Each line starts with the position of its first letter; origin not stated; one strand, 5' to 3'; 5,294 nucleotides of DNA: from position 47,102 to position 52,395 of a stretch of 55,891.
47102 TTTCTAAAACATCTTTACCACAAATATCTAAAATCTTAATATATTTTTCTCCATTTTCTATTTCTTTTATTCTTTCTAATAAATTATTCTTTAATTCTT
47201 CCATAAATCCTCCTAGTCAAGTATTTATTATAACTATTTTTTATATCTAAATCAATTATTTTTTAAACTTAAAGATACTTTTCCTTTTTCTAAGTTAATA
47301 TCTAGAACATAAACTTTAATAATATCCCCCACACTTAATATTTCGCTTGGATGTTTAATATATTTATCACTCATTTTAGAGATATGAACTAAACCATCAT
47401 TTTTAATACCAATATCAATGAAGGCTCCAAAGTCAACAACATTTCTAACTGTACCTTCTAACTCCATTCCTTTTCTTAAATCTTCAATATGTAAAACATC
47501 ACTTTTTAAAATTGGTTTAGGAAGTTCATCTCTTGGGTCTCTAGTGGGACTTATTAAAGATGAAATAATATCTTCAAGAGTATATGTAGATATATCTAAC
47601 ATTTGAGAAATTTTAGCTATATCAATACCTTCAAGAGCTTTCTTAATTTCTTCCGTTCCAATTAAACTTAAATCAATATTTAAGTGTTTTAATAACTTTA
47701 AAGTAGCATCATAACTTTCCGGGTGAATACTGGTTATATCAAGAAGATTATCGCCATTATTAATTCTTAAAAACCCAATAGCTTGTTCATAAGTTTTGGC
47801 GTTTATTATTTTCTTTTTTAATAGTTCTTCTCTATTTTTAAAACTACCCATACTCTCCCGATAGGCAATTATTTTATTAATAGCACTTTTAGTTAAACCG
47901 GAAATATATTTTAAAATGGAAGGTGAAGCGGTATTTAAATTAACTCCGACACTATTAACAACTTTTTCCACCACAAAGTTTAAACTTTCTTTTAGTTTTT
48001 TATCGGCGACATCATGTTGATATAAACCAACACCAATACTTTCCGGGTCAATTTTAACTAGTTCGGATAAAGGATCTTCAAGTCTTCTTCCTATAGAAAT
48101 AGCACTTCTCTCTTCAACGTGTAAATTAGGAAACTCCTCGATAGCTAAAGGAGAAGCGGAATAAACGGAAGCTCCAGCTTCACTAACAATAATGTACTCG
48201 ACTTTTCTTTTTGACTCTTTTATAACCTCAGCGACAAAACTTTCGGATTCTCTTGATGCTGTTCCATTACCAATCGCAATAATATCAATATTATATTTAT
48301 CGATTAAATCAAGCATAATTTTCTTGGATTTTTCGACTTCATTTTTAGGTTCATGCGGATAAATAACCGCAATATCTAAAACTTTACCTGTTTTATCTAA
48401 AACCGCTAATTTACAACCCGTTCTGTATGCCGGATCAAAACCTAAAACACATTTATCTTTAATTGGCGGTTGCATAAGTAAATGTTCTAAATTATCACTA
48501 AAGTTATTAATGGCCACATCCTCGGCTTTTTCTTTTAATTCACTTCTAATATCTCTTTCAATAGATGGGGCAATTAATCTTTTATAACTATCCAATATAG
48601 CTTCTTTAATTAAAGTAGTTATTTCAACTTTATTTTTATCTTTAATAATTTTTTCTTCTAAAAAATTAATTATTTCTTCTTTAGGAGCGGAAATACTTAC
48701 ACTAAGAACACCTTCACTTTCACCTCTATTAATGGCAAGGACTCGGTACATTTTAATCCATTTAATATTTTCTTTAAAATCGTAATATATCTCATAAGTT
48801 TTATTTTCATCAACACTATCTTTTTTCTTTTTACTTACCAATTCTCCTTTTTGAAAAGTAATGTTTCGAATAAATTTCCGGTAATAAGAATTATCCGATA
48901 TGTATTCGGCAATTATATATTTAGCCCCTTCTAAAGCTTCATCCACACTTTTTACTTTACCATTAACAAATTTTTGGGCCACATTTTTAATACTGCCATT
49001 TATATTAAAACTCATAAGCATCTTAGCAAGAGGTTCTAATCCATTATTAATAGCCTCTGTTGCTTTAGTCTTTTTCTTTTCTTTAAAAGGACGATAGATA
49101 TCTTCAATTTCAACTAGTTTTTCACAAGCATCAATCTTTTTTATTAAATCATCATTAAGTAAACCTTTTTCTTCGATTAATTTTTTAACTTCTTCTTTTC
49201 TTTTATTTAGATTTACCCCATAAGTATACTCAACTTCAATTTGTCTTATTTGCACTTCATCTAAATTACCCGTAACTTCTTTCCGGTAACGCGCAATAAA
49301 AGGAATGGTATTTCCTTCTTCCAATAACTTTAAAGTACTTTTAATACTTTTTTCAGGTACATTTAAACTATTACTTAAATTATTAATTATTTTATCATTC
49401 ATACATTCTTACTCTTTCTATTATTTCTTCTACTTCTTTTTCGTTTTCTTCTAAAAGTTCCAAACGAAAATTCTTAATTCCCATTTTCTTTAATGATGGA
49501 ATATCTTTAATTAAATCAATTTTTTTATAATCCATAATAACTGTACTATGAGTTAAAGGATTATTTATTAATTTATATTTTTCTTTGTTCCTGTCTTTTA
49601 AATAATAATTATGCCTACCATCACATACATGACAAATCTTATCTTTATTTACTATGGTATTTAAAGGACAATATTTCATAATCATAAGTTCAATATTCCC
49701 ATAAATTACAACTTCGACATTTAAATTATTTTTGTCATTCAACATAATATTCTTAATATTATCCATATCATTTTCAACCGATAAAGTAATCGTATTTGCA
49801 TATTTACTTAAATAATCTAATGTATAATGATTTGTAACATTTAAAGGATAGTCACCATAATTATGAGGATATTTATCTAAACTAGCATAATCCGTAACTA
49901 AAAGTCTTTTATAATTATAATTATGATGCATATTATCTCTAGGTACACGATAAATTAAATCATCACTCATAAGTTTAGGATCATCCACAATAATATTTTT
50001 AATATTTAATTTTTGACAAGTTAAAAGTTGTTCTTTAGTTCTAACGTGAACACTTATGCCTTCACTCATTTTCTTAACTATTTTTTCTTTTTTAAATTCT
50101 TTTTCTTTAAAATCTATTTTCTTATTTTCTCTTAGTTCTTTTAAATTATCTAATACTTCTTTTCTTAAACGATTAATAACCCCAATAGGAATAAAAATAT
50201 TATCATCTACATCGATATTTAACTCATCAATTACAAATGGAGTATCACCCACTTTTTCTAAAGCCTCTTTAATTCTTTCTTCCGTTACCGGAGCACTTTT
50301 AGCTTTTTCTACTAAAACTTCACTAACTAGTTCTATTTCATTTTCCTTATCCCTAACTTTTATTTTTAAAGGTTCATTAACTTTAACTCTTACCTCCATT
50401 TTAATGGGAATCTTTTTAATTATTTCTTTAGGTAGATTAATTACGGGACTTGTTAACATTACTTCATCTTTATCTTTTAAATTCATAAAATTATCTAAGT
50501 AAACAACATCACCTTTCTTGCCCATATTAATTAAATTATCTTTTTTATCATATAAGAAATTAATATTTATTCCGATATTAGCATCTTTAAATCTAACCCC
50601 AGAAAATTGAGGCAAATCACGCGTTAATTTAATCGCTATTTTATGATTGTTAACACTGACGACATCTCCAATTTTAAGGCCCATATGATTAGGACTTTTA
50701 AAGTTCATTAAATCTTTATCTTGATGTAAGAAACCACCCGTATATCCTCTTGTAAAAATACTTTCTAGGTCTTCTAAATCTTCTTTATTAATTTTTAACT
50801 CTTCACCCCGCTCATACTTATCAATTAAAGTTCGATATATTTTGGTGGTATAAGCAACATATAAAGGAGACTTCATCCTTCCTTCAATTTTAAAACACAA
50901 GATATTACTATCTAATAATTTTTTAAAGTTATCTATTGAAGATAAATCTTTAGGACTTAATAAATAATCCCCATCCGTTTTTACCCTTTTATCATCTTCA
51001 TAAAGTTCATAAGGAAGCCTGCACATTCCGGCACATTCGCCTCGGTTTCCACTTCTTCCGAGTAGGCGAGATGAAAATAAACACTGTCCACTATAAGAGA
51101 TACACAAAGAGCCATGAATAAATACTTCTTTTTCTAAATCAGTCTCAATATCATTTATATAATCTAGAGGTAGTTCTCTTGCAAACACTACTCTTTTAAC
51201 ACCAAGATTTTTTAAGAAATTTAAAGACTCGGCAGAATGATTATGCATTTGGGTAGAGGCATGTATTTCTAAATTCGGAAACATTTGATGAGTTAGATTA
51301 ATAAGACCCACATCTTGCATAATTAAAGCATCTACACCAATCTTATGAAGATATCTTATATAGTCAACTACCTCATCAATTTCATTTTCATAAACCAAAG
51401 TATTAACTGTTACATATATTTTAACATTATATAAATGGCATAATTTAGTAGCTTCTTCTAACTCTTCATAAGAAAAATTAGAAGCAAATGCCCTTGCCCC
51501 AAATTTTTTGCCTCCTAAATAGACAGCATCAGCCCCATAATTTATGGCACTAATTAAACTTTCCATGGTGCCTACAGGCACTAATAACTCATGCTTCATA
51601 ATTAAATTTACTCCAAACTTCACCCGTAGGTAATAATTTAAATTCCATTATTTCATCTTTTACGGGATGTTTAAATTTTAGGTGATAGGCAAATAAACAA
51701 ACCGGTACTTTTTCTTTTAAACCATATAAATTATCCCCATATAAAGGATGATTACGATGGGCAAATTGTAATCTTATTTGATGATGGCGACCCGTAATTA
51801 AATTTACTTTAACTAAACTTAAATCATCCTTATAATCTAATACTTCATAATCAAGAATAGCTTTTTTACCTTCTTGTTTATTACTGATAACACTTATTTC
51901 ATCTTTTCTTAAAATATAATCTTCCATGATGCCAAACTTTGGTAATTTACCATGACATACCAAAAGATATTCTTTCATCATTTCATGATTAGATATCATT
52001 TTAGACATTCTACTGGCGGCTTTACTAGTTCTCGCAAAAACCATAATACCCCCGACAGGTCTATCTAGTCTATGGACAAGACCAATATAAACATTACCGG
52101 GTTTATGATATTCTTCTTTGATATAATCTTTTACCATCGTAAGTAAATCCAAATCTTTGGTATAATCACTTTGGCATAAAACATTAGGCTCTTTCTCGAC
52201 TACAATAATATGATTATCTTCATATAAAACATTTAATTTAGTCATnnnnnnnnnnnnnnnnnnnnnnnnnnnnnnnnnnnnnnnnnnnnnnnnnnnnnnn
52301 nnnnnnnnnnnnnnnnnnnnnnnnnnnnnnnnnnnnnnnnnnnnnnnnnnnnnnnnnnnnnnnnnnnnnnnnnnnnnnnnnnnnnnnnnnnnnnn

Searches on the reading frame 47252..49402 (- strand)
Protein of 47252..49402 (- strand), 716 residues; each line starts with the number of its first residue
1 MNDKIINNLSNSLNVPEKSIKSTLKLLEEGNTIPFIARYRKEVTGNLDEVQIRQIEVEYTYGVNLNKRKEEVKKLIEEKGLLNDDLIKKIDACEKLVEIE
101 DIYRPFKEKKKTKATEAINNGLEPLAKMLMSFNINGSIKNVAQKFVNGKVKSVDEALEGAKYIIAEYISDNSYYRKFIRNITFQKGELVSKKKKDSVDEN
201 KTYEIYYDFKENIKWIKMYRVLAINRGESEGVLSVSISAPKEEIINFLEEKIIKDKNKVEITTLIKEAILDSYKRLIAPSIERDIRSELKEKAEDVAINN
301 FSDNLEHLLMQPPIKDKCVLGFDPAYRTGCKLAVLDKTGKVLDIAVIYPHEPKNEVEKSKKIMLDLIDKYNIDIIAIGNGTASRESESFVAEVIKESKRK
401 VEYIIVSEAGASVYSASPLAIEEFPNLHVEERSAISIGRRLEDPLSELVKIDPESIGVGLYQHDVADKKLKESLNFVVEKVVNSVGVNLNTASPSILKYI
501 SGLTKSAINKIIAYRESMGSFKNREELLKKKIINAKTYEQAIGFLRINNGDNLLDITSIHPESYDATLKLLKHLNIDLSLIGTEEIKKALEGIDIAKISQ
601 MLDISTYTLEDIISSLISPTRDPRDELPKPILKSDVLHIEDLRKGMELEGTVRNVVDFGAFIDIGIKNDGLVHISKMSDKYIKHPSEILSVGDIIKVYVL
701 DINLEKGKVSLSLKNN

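Call 40: search_protein_families(library=pfam, proteins=[window:47252-49402:-], max_evalue=0.001)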
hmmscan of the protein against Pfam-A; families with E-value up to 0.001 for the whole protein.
window:47252-49402:- (716 aa): 9 families
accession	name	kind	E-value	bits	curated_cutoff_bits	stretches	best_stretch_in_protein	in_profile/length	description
PF16921.10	Tex_YqgF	-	2.2e-57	193.4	27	1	317-441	1-125/126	Tex protein YqgF-like domain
PF09371.15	Tex_N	-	3.1e-29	101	32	1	4-77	2-75/75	Tex-like protein N-terminal domain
PF22706.1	Tex_central_region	-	7e-25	88.5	27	1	139-301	7-178/178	Tex central region-like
PF12836.13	HHH_3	-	3.5e-21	75.5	27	1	482-546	1-65/65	Helix-hairpin-helix motif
PF00575.29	S1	-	5e-18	65.7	22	1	642-714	2-74/74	S1 RNA binding domain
PF17674.7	HHH_9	-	2.4e-15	57.6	23.1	1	552-624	1-70/70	HHH domain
PF23459.1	S1_RRP5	-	3.2e-10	40.9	27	1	642-713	1-72/72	RRP5 S1 domain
PF14635.12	HHH_7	-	2.3e-07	31.5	27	1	459-547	9-103/104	Helix-hairpin-helix motif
PF14639.11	YqgF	-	3.6e-05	24.1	35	1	335-449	26-147/150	Holliday-junction resolvase-like of SPT6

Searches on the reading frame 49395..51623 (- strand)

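Call 40: search_protein_families(library=pfam, proteins=[window:49395-51623:-], max_evalue=0.001)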
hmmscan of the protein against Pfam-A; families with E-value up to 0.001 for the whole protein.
window:49395-51623:- (742 aa): 2 families
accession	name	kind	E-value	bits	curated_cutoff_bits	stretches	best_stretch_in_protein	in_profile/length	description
PF01136.24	Peptidase_U32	-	2.3e-92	308.9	22.4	2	82-303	1-231/233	Peptidase family U32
PF12392.13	DUF3656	-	4.8e-25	88.8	22.1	1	400-498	20-108/109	Collagenase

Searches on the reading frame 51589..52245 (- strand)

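Call 40: search_protein_families(library=pfam, proteins=[window:51589-52245:-], max_evalue=0.001)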
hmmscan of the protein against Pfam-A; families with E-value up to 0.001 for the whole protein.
window:51589-52245:- (218 aa): 1 family
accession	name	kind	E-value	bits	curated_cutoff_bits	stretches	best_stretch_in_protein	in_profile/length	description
PF00849.27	PseudoU_synth_2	-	6.1e-32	111.4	26.8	1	12-163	1-152/152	RNA pseudouridylate synthase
